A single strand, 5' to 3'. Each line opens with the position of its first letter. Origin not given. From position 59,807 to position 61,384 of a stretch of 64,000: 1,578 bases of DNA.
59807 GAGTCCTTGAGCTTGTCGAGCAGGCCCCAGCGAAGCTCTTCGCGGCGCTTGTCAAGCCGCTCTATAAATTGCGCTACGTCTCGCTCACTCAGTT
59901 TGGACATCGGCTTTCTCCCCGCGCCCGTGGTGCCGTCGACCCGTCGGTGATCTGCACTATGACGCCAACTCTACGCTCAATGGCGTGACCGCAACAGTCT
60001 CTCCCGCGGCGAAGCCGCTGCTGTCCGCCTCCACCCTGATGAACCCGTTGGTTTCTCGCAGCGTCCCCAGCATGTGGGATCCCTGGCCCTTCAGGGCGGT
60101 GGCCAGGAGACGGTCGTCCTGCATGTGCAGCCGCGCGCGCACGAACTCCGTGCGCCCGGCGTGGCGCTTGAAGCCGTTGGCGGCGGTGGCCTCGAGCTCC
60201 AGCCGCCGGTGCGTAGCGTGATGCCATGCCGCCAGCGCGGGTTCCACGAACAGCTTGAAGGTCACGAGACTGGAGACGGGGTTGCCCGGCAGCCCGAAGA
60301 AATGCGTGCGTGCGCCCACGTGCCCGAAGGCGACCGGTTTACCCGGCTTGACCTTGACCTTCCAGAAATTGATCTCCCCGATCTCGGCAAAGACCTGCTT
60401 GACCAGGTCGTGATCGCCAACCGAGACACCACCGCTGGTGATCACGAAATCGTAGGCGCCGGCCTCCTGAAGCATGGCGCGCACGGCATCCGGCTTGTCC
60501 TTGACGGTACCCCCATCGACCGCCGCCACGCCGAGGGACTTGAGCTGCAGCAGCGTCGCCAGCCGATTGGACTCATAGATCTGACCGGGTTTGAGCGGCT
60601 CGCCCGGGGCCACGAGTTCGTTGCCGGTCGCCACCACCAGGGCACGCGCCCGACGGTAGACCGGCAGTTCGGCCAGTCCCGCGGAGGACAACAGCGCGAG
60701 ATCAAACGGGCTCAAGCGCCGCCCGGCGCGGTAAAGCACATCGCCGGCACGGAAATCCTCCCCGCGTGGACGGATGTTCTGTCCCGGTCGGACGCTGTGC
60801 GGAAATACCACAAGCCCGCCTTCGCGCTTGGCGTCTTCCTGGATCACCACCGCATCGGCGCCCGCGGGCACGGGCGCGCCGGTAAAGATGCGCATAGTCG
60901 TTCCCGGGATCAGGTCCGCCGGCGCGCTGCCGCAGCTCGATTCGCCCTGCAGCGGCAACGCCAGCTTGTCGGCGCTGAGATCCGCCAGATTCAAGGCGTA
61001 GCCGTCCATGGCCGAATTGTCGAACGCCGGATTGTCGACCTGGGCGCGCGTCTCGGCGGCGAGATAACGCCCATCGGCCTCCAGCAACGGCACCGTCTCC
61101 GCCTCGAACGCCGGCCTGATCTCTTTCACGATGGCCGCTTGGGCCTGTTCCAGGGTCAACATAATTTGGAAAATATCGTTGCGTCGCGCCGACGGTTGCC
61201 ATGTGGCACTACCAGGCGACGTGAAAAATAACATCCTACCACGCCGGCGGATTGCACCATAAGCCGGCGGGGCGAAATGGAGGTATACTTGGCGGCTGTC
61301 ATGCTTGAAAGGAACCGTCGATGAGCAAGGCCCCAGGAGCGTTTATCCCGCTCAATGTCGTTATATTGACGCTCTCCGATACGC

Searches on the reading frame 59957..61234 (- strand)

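Call 97: search_protein_families(library=pfam, proteins=[window:59957-61234:-], max_evalue=0.00001)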
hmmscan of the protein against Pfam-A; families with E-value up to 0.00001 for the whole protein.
window:59957-61234:- (425 aa): 3 families
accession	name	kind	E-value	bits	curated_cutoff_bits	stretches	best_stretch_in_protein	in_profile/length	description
PF03453.22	MoeA_N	-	1.4e-45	155.3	30.8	1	27-186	2-160/160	MoeA N-terminal region (domain I and II)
PF00994.29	MoCF_biosynth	-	1.3e-29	103.2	26.6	1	200-335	2-143/144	Probable molybdopterin binding domain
PF03454.20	MoeA_C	-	4.1e-19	69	22.1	1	349-419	2-72/72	MoeA C-terminal region (domain IV)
